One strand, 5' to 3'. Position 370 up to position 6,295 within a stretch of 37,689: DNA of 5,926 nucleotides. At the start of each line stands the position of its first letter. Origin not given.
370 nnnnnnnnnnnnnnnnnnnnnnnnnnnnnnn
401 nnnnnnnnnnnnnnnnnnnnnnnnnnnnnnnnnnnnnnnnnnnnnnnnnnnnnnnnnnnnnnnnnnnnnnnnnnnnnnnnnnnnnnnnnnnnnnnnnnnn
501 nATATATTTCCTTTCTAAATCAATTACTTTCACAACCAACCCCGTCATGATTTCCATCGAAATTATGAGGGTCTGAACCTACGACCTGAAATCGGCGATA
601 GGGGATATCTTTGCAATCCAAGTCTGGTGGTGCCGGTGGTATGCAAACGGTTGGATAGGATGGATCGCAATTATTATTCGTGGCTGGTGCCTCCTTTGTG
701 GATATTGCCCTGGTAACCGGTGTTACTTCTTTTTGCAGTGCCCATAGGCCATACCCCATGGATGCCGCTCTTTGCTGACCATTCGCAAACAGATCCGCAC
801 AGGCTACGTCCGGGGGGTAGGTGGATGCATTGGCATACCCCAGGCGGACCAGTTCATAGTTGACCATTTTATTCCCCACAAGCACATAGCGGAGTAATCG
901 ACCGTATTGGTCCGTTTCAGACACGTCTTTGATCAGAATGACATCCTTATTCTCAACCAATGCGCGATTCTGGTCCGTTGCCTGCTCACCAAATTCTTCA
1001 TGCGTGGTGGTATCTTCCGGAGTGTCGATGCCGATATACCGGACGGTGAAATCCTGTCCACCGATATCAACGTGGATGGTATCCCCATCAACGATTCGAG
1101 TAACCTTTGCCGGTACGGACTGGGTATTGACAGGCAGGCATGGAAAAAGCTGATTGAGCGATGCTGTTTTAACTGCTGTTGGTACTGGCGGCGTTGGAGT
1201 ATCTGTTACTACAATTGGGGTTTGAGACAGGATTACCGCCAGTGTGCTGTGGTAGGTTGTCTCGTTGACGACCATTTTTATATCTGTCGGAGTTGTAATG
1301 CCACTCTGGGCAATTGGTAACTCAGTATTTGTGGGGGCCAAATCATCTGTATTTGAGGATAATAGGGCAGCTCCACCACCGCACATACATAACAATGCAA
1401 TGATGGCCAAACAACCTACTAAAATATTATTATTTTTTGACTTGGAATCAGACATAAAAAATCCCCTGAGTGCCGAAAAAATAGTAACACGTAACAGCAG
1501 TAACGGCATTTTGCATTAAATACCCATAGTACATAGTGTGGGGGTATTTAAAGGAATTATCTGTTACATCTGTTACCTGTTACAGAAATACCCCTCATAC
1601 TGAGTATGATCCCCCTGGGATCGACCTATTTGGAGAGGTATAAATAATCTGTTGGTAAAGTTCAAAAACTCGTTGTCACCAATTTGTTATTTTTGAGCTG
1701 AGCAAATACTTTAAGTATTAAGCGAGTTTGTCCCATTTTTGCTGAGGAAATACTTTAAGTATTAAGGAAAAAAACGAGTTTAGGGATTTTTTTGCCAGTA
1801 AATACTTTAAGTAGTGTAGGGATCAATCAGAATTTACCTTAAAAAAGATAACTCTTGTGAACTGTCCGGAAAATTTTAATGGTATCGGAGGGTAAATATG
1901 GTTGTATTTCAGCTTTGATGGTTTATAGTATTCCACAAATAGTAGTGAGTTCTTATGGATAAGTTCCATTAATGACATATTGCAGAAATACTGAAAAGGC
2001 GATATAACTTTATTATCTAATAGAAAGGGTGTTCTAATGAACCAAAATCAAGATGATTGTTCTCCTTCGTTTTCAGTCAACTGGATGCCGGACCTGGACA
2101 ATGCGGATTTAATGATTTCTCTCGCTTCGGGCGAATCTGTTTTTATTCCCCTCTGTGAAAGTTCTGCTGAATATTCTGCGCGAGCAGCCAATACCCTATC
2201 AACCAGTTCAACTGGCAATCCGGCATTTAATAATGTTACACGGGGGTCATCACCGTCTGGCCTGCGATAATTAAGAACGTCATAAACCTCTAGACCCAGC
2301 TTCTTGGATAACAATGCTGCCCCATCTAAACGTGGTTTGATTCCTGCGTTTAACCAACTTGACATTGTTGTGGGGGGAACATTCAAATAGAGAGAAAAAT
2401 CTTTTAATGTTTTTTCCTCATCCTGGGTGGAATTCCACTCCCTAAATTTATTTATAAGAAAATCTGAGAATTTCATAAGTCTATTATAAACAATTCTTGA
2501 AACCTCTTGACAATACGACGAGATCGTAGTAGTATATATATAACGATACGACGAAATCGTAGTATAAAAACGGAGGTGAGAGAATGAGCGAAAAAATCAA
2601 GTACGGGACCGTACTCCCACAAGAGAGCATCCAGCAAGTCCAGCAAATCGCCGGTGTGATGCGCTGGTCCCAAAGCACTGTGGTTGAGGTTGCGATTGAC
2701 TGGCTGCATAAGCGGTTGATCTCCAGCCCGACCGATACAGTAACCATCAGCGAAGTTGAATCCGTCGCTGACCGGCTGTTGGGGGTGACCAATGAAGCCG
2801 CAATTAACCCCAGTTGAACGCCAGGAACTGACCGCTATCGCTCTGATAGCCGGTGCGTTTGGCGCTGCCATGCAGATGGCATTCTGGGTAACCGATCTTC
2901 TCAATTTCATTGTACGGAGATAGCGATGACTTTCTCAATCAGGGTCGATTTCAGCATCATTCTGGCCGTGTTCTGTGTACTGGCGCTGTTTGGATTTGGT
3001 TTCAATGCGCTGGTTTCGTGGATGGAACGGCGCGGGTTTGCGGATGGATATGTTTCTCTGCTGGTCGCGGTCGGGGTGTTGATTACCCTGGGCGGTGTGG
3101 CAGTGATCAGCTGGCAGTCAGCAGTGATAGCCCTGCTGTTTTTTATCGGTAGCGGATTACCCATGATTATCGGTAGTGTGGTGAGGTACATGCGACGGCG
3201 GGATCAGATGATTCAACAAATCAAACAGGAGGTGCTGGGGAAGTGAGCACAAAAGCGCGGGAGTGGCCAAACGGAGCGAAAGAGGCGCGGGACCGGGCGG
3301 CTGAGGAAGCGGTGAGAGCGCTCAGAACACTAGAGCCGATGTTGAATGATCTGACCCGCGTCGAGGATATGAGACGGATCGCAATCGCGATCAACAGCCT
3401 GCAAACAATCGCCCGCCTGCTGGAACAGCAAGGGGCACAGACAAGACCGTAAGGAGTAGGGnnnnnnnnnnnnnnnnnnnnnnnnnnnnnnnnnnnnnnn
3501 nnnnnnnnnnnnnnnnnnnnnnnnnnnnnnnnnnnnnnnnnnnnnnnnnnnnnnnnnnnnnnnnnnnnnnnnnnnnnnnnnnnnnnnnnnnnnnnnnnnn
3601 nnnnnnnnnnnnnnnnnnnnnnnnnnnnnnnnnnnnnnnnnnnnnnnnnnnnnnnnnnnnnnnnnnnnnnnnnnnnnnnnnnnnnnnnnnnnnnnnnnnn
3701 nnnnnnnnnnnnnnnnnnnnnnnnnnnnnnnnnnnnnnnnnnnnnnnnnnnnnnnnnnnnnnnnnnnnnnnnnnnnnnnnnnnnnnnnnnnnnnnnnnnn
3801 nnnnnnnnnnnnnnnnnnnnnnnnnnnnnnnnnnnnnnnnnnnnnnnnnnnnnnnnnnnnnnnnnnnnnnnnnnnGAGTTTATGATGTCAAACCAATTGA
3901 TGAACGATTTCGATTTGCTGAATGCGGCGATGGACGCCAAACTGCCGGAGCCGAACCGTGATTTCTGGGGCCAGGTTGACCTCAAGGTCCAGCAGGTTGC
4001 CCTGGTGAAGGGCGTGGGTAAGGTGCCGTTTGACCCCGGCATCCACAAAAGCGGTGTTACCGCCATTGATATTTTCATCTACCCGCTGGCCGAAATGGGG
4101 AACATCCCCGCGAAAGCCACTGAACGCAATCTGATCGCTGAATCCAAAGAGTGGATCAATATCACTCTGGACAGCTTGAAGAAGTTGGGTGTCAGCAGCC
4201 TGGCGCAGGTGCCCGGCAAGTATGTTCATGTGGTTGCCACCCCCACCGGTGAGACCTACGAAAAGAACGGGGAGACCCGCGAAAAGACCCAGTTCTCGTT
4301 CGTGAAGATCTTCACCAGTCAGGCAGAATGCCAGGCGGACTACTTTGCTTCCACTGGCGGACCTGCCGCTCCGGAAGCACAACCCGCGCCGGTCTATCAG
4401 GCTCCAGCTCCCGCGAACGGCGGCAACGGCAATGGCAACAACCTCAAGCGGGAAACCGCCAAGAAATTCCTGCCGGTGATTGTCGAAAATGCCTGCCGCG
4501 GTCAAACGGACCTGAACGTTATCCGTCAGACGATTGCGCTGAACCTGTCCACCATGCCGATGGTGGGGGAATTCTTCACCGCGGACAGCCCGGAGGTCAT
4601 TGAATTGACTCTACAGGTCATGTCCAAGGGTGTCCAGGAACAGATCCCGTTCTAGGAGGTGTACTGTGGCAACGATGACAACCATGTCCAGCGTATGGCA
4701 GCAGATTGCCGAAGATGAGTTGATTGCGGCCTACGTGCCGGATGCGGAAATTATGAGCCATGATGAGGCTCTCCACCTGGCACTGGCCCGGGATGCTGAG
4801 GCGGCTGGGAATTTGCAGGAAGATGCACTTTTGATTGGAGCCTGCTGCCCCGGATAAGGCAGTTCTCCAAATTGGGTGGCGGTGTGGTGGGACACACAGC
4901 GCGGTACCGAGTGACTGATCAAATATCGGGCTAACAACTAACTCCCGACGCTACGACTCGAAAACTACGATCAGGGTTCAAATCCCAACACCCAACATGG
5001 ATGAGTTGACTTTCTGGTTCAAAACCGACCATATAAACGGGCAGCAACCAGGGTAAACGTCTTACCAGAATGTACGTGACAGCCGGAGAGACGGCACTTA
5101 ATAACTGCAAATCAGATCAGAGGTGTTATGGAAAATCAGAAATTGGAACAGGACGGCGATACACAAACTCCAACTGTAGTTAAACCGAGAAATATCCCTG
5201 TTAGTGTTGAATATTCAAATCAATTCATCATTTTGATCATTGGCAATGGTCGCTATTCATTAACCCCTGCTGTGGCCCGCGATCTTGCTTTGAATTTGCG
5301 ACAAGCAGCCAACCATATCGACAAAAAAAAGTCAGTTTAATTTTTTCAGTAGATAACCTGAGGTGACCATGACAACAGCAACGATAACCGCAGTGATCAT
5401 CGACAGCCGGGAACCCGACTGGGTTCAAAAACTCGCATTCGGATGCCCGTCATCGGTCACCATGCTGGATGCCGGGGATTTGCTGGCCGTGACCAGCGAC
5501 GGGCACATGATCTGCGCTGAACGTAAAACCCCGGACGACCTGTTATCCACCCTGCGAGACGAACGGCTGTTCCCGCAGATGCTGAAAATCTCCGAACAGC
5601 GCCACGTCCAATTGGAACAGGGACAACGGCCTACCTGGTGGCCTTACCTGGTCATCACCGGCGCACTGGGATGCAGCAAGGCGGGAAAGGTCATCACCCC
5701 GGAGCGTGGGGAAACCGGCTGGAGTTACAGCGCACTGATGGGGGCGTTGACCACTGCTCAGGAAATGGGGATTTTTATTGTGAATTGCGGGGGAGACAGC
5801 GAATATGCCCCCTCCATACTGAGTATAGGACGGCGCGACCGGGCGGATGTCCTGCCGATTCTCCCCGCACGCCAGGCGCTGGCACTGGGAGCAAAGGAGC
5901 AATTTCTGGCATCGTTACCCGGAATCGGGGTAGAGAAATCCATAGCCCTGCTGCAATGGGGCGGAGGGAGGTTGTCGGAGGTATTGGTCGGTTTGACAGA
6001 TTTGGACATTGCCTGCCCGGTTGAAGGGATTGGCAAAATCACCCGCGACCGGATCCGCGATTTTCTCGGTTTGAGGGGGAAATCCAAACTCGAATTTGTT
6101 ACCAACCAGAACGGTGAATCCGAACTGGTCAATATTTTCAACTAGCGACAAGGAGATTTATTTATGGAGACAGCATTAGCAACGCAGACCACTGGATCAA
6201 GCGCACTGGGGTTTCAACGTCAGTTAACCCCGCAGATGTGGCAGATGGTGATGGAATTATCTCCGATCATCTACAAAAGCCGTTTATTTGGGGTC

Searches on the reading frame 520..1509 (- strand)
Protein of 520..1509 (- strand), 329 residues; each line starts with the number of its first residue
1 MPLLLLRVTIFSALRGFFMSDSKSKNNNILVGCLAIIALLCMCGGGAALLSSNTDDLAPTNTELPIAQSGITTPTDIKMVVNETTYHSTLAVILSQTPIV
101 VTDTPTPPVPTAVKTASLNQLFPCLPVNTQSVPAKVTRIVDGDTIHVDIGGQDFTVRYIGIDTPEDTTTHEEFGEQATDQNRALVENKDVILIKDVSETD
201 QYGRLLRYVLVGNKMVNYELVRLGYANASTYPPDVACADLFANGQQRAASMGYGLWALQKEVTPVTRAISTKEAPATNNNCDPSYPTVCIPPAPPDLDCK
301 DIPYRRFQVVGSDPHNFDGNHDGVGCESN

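Call 30: search_protein_families(library=pfam, proteins=[window:520-1509:-], max_evalue=0.001)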
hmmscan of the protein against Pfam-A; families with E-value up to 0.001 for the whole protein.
window:520-1509:- (329 aa): 1 family
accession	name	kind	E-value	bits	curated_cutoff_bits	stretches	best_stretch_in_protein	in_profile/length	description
PF00565.23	SNase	-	4.7e-18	66.1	21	1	155-257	1-106/107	Staphylococcal nuclease homologue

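Call 84: search_protein_families(library=padloc, proteins=[window:520-1509:-], max_evalue=0.1)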
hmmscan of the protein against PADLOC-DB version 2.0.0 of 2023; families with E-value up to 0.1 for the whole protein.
window:520-1509:- (329 aa): 1 family
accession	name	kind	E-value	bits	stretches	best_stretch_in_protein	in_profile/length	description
PDLC01096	C3a212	-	3.9e-24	83.3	1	109-263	39-183/279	SNc+LTD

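Call 85: search_protein_families(library=ncbifam, proteins=[window:520-1509:-], max_evalue=0.1)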
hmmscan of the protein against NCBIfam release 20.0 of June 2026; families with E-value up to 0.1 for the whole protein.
window:520-1509:- (329 aa): 2 families
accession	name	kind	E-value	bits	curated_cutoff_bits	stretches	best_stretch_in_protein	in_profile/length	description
NF047694.1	TnucaseNucIStaph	equivalog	2.2e-22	79.4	250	1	134-256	47-174/175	thermonuclease NucI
NF047969.1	CaNuclEcnA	equivalog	6e-19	68.5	180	2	171-258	63-150/151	calcium-activated nuclease EcnA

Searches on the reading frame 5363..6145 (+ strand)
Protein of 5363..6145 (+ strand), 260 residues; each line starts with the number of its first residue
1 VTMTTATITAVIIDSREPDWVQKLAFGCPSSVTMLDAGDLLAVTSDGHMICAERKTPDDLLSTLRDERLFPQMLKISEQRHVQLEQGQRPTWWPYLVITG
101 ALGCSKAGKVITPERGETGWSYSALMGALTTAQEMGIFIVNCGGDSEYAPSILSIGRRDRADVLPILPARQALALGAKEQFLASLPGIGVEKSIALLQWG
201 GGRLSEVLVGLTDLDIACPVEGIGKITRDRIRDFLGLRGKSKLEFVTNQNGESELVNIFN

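Call 30: search_protein_families(library=pfam, proteins=[window:5363-6145:+], max_evalue=0.001)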
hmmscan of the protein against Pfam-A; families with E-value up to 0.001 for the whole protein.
window:5363-6145:+ (260 aa): 1 family
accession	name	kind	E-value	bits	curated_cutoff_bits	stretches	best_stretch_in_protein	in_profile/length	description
PF02732.21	ERCC4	-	1.7e-07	31.7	24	1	13-147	1-132/140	ERCC4 domain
